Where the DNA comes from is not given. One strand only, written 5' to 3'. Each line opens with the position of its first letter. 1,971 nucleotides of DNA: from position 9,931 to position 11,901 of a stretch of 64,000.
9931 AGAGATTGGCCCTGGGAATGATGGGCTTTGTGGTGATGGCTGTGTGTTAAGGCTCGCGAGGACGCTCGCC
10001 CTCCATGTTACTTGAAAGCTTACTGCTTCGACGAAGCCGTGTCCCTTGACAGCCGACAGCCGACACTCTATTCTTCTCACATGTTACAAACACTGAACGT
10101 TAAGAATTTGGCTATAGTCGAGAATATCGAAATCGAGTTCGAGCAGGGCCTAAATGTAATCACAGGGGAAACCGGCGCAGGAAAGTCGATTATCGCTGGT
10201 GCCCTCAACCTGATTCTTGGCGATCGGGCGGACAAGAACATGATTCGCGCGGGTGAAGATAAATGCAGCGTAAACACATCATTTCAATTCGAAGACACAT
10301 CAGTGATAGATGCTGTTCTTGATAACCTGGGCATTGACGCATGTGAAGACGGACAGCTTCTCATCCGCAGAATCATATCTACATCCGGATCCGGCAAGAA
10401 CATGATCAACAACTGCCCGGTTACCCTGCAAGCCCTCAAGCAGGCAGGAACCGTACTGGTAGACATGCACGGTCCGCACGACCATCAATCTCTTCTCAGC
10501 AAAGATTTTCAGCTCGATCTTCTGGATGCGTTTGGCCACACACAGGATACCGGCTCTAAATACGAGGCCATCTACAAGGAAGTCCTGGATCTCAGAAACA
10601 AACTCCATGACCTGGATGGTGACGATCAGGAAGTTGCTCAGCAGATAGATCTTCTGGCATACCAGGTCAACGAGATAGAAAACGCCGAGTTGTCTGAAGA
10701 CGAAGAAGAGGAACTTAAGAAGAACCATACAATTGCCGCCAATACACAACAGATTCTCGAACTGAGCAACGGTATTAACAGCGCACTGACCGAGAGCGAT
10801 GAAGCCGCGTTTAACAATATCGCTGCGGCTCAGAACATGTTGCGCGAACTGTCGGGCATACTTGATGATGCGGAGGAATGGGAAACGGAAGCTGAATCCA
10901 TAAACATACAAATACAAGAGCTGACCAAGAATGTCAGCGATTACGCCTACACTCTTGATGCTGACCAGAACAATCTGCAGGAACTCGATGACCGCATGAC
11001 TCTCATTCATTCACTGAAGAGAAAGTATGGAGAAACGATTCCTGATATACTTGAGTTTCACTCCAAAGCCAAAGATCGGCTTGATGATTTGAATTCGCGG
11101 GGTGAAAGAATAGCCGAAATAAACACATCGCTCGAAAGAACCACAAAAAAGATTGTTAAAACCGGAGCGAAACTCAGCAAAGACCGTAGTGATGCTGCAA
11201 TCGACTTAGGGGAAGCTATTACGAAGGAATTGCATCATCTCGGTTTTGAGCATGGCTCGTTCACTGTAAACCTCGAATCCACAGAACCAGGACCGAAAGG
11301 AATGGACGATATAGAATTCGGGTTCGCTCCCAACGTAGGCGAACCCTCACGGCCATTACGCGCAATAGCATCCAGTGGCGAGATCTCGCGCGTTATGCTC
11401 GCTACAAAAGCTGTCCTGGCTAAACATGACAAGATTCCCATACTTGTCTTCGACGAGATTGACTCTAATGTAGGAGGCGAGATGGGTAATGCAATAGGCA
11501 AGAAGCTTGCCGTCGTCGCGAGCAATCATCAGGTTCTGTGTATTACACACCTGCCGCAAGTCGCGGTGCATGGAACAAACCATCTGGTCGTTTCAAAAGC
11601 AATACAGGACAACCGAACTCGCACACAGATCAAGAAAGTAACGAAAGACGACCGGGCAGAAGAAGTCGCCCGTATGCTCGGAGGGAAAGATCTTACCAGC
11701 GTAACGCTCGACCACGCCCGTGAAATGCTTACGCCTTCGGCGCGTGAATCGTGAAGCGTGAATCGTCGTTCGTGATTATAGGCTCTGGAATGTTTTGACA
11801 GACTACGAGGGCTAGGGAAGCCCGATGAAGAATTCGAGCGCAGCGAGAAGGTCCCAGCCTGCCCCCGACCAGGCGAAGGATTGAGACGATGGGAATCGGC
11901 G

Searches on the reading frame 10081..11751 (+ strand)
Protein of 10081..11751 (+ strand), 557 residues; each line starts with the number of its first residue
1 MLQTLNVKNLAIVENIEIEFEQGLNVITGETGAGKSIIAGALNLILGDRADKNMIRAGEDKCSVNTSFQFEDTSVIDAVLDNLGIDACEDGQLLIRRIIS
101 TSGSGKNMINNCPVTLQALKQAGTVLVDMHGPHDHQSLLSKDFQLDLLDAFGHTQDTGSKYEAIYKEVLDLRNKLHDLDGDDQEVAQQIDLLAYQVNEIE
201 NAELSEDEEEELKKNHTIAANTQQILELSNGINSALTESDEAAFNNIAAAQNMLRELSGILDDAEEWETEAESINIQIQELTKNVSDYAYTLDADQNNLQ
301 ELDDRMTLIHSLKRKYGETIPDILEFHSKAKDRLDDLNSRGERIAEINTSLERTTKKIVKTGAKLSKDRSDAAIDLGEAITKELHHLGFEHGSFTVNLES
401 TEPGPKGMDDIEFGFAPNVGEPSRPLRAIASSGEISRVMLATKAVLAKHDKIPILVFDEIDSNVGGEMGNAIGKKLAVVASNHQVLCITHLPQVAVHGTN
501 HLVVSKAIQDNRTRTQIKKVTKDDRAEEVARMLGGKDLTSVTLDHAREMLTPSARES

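Call 39: find_homologous_proteins(query=window:10081-11751:+, max_evalue=1e-30)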
Query seq(557 aa) (557 aa): 8000 proteins with E <= 1e-30 among 8000 candidates; the best 120 are listed.
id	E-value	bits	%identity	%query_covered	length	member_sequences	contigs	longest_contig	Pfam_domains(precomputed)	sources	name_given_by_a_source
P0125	0.0e+0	1207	100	100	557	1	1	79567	PF13175.13,PF13476.13,PF02463.26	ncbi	-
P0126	2.7e-272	922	77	99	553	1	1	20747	PF13175.13,PF13476.13,PF02463.26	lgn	-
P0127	1.5e-253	860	72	99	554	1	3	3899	PF13175.13,PF13476.13,PF02463.26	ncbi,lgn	-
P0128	7.8e-229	779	63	99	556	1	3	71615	PF13476.13,PF02463.26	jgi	-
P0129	4.7e-227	773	64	99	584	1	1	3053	PF13476.13,PF02463.26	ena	-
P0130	7.0e-222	756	61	99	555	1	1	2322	PF13476.13,PF13401.13,PF02463.26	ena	-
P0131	8.5e-221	752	61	99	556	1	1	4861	PF13175.13,PF13476.13,PF02463.26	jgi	-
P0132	6.2e-219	746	62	99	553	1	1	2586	PF13476.13,PF02463.26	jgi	jgi:DNA repair protein RecN (Recombination protein N)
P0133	2.5e-218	744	60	100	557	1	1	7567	PF13175.13,PF13476.13,PF02463.26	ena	-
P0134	8.1e-218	743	61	99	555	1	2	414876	PF13175.13,PF13476.13,PF02463.26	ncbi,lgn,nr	ncbi:MAG: DNA repair protein RecN [Kiritimatiellae bacterium]|nr:DNA repair protein RecN [Kiritimati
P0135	2.0e-217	741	61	99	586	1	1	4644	PF13175.13,PF13476.13,PF02463.26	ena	-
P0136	6.6e-217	740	61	100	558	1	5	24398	PF13476.13,PF02463.26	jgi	-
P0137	1.0e-216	739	61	99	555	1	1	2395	PF13175.13,PF13476.13,PF02463.26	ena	-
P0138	1.8e-216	738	60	99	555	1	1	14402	PF13476.13,PF02463.26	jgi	-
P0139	2.8e-216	737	60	99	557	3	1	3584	PF13476.13,PF02463.26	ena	-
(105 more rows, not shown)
